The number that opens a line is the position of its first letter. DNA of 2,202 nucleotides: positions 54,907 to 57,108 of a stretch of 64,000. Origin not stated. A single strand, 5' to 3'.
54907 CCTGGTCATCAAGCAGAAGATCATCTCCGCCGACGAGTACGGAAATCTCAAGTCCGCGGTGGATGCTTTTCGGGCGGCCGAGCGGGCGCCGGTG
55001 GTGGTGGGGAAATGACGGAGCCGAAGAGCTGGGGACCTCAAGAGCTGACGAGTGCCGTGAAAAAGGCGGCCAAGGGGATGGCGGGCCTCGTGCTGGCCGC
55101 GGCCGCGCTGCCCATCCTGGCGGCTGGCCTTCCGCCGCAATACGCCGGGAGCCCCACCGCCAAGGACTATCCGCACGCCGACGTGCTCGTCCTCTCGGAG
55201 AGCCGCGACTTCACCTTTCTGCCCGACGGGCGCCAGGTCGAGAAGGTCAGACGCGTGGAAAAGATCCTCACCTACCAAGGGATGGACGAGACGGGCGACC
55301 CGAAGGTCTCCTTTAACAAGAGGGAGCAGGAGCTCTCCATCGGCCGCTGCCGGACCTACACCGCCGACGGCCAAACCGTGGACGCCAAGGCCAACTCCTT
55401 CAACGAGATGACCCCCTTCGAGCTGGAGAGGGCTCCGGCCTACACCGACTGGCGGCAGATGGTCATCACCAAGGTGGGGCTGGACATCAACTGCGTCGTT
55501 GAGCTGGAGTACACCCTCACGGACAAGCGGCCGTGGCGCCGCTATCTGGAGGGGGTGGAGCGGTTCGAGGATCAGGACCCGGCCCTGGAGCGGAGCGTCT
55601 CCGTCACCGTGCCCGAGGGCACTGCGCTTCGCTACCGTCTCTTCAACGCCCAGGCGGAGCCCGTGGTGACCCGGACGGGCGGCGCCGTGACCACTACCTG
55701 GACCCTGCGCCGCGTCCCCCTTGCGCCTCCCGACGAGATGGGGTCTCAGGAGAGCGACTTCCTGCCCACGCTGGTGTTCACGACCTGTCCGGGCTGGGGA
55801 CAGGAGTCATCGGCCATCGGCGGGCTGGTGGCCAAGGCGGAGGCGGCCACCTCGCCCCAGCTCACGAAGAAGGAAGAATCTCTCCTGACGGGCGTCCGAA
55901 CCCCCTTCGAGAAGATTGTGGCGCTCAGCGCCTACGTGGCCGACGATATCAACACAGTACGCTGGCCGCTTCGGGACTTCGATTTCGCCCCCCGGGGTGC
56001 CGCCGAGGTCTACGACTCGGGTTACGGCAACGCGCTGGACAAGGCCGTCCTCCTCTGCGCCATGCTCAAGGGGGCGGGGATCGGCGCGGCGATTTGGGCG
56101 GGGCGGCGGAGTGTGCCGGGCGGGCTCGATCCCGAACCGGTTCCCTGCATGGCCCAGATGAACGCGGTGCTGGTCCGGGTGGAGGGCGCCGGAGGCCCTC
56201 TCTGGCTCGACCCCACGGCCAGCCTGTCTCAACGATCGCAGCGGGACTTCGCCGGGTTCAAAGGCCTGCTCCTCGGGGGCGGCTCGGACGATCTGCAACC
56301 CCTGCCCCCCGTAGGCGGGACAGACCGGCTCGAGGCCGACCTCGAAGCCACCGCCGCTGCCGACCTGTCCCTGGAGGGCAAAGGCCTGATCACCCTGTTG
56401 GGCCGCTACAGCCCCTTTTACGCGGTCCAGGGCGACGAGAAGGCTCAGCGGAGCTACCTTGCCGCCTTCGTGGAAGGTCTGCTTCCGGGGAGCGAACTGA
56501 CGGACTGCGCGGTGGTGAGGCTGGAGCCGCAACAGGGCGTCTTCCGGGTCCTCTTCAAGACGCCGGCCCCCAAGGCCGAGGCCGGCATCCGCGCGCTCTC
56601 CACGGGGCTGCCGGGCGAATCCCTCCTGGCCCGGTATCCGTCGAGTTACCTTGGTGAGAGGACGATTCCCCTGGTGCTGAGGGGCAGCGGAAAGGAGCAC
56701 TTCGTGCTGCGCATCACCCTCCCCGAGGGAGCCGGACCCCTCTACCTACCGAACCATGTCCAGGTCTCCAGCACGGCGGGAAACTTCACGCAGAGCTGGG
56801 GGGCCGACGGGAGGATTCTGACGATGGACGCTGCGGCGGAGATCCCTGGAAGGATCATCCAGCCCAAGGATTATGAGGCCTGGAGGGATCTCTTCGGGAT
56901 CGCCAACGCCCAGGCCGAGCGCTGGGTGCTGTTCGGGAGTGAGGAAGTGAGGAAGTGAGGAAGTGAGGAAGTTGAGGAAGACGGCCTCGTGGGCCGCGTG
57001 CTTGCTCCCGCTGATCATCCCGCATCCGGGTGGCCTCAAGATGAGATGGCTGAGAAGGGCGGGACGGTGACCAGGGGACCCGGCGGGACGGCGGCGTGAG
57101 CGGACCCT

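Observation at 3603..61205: Window-wide family of phase-coherent 7-8 nt tandem arrays, purine-rich on one strand, at 17 or more intergenic loci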

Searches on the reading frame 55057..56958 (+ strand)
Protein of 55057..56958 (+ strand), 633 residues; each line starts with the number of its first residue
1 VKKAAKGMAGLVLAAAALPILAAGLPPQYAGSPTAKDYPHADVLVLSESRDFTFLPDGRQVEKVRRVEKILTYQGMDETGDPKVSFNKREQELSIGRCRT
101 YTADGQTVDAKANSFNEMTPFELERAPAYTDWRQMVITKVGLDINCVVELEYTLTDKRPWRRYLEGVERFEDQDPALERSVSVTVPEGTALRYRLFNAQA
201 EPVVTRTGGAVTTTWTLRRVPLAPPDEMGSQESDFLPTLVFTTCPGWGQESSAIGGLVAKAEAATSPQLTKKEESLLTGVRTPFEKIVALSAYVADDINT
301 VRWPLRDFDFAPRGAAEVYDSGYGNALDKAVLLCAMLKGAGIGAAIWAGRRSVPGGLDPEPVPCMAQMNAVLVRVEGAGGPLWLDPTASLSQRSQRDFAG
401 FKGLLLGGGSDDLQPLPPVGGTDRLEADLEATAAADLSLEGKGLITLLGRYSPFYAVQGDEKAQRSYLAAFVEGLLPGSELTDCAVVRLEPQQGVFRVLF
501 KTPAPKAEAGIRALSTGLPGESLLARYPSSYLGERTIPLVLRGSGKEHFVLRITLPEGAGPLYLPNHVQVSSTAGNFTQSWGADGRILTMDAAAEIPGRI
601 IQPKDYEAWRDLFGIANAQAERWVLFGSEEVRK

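Call 61: search_protein_families(library=pfam, proteins=[window:55057-56958:+])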
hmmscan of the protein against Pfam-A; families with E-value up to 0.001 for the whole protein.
window:55057-56958:+ (633 aa): 3 families
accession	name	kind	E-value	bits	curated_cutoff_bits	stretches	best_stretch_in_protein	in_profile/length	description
PF12969.12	DUF3857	-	2.1e-30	106.4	24.6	1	56-221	1-167/170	Domain of Unknown Function with PDB structure (DUF3857)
PF01841.26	Transglut_core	-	8.1e-06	26.5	23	1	276-352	7-80/108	Transglutaminase-like superfamily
PF12970.12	DUF3858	-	0.00049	20.7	27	1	532-626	22-116/116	Domain of Unknown Function with PDB structure (DUF3858)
